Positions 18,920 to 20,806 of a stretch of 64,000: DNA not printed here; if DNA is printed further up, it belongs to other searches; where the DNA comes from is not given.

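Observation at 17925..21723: Complete type IIB topoisomerase (Topo VI A+B) operon in a bacterial chromosome, preceded by two uncharacterised co-oriented ORFs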

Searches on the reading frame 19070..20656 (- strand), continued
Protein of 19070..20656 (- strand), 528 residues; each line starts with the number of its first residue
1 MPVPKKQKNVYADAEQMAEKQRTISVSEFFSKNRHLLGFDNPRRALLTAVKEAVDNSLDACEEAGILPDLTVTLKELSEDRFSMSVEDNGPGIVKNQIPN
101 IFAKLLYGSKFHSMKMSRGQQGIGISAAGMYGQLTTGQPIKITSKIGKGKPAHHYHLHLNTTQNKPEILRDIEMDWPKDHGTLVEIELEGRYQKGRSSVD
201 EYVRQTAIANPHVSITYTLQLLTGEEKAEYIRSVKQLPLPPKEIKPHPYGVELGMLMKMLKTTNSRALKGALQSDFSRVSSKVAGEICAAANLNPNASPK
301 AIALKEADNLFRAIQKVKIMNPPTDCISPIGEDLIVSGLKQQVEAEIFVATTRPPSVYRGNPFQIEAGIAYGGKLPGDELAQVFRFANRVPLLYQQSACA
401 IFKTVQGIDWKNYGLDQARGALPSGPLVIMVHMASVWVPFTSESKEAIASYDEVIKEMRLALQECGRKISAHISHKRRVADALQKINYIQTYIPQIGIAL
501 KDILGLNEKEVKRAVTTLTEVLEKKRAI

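Call 68: search_protein_families(library=pfam, proteins=[L009:7573-8757:+, L009:8754-9398:+, L011:7558-8838:+, L011:8835-9467:+, L044:1344-2120:+, L044:2117-3403:+, L010:7589-8212:+, L006:7652-8866:+, L043:1443-2636:+], max_evalue=0.01)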
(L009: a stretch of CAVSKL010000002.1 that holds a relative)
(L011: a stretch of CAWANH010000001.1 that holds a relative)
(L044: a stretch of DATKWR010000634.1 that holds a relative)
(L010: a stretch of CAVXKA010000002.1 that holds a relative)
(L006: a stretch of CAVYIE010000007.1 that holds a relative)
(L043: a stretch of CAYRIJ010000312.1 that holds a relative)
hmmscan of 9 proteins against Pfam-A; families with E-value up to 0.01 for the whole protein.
L009:7573-8757:+ (394 aa): 3 families
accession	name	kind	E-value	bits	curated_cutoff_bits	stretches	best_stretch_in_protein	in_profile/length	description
PF00266.25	Aminotran_5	-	2.6e-24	86.3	21.5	1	42-381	15-371/371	Aminotransferase class-V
PF22580.2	KYNU_C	-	1.5e-14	54.2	27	1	301-384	1-89/90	Kynureninase C-terminal domain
PF01053.26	Cys_Met_Meta_PP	-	0.0042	16.1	27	1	150-225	128-202/381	Cys/Met metabolism PLP-dependent enzyme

L009:8754-9398:+ (214 aa): 1 family
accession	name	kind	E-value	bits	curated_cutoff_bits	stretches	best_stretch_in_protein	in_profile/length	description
PF04199.19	Cyclase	-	4.3e-15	56.6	23.1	1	5-150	1-142/142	Putative cyclase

L011:7558-8838:+ (426 aa): 3 families
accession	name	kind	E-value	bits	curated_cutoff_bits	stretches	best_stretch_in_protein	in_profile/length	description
PF00266.25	Aminotran_5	-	1e-24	87.7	21.5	1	128-415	71-371/371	Aminotransferase class-V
PF22580.2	KYNU_C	-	3.4e-16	59.5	27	1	335-417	1-88/90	Kynureninase C-terminal domain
PF01053.26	Cys_Met_Meta_PP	-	0.0045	16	27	1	183-259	127-202/381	Cys/Met metabolism PLP-dependent enzyme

L011:8835-9467:+ (210 aa): 1 family
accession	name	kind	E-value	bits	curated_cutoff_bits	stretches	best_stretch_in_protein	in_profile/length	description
PF04199.19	Cyclase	-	6.3e-16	59.3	23.1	1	7-152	1-142/142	Putative cyclase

L044:1344-2120:+ (258 aa): 1 family
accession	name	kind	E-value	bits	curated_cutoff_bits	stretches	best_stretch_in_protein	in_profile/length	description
PF06300.18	Tsp45I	-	2.1e-108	362.2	25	1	2-258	1-260/260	Tsp45I type II restriction enzyme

L044:2117-3403:+ (428 aa): 3 families
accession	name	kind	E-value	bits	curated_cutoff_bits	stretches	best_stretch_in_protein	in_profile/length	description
PF01555.25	N6_N4_Mtase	-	4.4e-41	141.7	26.7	1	59-354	1-219/221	DNA methylase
PF03602.21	Cons_hypoth95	-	5.5e-05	23.3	24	0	20-76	81-131/182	Conserved hypothetical protein 95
PF13847.12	Methyltransf_31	-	0.0085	16.2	27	0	319-358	6-48/145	Methyltransferase domain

L010:7589-8212:+ (207 aa): 1 family
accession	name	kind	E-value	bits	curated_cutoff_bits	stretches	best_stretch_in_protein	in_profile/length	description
PF04199.19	Cyclase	-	4.2e-16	59.9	23.1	1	4-149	1-142/142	Putative cyclase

L006:7652-8866:+ (404 aa): 2 families
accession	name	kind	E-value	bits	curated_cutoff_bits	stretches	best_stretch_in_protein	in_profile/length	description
PF00266.25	Aminotran_5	-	4.8e-25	88.7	21.5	1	57-371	18-337/371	Aminotransferase class-V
PF22580.2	KYNU_C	-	2.3e-15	56.8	27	1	313-395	1-88/90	Kynureninase C-terminal domain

L043:1443-2636:+ (397 aa): 3 families
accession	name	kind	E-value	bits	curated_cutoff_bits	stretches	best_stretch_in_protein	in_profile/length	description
PF00266.25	Aminotran_5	-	2e-24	86.7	21.5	1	74-385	45-370/371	Aminotransferase class-V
PF22580.2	KYNU_C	-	2.5e-16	59.9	27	1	306-388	1-88/90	Kynureninase C-terminal domain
PF01053.26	Cys_Met_Meta_PP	-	0.0012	17.9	27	1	155-230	128-202/381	Cys/Met metabolism PLP-dependent enzyme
